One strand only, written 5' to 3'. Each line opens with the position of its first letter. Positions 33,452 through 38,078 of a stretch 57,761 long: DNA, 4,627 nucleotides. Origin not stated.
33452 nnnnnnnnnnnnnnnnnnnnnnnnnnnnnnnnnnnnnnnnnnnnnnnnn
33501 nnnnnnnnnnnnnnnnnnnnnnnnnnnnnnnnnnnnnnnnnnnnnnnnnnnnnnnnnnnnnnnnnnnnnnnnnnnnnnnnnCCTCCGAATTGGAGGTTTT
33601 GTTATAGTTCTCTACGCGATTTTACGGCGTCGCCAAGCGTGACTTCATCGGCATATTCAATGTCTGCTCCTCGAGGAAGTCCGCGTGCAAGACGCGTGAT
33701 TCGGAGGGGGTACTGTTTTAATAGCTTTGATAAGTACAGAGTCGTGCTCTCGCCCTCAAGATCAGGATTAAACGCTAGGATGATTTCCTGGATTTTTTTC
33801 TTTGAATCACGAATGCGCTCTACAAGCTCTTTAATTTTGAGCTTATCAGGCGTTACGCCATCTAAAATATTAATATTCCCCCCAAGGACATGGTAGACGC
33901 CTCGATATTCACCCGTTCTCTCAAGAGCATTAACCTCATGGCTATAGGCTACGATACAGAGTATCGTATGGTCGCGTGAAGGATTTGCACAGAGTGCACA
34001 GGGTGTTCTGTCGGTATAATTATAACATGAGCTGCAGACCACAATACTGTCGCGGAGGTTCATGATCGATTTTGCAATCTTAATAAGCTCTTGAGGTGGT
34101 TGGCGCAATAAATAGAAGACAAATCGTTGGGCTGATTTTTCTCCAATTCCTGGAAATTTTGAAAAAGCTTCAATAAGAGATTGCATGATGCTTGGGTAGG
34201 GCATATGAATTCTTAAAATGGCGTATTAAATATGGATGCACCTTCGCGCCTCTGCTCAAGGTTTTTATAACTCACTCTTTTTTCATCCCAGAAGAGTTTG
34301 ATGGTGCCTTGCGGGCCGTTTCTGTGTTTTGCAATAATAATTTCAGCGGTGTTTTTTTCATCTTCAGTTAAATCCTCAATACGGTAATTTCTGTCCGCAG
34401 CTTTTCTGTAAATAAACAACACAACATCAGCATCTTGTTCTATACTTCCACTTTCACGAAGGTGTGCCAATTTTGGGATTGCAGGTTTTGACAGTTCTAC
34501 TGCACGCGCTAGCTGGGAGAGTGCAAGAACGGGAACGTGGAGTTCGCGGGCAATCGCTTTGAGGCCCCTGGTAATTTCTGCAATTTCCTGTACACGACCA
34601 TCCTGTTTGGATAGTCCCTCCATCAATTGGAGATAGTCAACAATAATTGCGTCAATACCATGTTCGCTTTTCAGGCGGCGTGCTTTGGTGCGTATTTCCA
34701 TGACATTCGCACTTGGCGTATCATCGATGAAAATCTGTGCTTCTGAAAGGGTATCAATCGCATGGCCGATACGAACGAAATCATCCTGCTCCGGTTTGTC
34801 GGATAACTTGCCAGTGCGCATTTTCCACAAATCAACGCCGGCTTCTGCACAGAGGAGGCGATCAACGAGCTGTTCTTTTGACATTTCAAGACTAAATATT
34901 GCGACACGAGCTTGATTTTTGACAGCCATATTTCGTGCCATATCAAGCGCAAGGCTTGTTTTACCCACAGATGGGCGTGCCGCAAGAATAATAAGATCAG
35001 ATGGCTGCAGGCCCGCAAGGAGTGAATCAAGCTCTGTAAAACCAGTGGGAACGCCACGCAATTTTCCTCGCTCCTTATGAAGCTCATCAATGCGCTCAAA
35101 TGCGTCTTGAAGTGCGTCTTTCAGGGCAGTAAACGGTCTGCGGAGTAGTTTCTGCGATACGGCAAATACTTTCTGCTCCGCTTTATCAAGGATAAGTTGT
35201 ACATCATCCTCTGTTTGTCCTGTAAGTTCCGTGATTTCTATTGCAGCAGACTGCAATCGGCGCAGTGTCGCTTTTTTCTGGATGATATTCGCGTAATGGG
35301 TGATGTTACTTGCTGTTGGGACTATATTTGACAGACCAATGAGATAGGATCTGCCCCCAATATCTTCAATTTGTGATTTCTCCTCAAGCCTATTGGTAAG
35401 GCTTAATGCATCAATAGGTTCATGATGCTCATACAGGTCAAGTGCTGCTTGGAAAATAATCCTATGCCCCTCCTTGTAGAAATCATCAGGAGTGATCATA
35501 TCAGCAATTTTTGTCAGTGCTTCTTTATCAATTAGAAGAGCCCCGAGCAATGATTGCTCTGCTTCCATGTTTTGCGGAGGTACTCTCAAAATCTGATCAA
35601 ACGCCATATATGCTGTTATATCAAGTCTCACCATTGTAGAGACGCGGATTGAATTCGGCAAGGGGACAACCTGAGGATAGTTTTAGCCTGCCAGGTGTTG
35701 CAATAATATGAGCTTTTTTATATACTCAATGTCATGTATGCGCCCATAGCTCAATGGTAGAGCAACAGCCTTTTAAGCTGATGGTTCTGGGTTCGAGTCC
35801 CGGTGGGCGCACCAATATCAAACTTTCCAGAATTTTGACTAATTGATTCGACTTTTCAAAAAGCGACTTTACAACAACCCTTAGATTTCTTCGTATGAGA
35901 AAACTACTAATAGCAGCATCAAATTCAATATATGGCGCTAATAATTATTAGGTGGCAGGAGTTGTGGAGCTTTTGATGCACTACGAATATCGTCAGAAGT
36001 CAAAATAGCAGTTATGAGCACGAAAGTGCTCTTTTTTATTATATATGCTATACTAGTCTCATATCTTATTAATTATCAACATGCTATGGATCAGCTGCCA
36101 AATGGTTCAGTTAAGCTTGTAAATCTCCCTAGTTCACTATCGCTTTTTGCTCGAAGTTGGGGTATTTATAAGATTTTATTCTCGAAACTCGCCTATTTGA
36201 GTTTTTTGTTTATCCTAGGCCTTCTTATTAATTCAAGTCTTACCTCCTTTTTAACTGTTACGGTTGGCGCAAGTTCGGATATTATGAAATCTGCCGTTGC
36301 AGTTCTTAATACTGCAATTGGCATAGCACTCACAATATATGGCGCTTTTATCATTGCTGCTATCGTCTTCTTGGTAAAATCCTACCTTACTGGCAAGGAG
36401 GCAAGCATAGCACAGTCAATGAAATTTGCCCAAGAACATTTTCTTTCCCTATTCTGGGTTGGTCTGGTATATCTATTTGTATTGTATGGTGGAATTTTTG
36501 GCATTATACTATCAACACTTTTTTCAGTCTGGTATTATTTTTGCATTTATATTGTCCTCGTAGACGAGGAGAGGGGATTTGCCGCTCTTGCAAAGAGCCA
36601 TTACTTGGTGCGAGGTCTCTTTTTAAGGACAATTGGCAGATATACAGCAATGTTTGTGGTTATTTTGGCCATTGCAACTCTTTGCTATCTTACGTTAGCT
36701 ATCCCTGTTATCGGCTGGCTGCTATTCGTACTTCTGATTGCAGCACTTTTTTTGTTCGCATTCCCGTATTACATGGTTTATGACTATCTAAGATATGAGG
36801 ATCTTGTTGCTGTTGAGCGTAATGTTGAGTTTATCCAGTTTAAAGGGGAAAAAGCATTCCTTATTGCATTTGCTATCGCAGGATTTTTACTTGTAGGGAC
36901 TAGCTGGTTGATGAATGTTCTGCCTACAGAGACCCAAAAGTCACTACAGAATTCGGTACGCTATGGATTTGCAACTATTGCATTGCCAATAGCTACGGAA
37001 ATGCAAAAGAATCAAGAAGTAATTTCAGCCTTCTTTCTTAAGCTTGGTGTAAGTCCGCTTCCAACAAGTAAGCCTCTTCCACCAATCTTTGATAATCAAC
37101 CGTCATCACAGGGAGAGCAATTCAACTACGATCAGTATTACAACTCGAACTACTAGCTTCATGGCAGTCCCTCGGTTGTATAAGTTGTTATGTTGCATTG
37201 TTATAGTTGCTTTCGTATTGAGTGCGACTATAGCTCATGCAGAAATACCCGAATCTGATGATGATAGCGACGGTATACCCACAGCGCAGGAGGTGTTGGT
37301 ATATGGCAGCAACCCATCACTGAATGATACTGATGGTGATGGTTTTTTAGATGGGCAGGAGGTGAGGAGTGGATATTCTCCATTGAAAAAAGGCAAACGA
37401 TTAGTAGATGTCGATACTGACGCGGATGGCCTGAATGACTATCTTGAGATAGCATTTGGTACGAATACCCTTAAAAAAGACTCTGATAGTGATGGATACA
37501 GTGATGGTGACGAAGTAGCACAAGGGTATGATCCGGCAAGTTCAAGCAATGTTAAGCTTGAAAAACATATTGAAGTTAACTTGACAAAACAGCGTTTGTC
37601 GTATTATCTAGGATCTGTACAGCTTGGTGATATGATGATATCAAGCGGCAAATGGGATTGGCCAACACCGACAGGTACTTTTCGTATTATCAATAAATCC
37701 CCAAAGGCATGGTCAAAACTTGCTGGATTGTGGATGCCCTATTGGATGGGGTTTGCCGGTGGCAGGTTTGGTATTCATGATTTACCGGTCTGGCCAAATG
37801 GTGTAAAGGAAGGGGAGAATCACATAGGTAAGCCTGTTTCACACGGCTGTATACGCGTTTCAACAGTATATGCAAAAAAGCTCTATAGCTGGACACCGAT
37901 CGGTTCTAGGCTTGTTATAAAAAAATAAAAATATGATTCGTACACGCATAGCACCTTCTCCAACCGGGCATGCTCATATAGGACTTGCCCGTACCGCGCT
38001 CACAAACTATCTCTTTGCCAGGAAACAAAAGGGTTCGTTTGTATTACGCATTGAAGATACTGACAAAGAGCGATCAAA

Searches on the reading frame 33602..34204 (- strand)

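Call 18: search_protein_families(library=pfam, proteins=[window:33602-34204:-], max_evalue=0.001)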
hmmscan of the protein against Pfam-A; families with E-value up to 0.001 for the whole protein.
window:33602-34204:- (200 aa): 5 families
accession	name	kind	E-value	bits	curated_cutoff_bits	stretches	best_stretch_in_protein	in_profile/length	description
PF13662.12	Toprim_4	-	2.5e-23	82.6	25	1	82-173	3-85/85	Toprim domain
PF21176.3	RecR_HhH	-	3.5e-13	49.6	27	1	8-48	2-42/45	RecR, helix-hairpin-helix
PF01751.28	Toprim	-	1.1e-10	42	23.1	1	82-170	2-94/96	Toprim domain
PF21175.2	RecR_C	-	4.5e-07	29.6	22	1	175-198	1-24/24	RecR, C-terminal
PF02132.21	RecR_ZnF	-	4.4e-05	23.6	22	1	55-74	2-21/21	RecR, Cys4-zinc finger domain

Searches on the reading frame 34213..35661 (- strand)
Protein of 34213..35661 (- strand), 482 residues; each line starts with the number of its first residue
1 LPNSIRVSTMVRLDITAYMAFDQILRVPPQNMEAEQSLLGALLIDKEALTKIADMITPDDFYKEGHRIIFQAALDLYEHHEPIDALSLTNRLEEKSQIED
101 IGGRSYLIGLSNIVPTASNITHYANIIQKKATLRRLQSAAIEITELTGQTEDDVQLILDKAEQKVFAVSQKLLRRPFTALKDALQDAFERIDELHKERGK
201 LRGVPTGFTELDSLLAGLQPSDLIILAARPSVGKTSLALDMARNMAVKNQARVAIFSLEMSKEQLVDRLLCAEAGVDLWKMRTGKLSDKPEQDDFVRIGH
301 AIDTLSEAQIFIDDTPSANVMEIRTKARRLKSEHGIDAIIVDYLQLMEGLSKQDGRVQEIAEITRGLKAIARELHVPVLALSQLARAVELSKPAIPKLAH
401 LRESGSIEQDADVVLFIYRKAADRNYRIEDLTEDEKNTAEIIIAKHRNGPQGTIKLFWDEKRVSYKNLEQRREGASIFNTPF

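Call 19: search_protein_families(library=pfam, proteins=[window:34213-35661:-], max_evalue=0.001)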
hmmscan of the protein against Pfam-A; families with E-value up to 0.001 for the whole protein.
window:34213-35661:- (482 aa): 4 families
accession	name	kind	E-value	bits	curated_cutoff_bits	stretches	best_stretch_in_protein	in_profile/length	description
PF03796.21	DnaB_C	-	4.9e-99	331.3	27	1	203-467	1-255/255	DnaB-like helicase C terminal domain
PF00772.26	DnaB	-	9.3e-36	122.4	23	1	28-128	2-102/103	DnaB-like helicase N terminal domain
PF13481.12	AAA_25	-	4.5e-15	56.2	27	1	204-383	15-189/195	AAA domain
PF06745.19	ATPase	-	0.00058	19.7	26.6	0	204-353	1-137/231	KaiC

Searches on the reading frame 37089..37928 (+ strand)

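Call 19: search_protein_families(library=pfam, proteins=[window:37089-37928:+], max_evalue=0.001)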
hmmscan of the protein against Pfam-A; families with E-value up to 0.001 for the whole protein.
window:37089-37928:+ (279 aa): 2 families
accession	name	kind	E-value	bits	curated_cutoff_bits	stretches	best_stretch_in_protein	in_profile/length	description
PF03734.19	YkuD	-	3.3e-22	80.1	23.4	1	159-277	2-146/146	L,D-transpeptidase catalytic domain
PF18884.5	TSP3_bac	-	4.7e-12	46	25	1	131-149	1-19/22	Bacterial TSP3 repeat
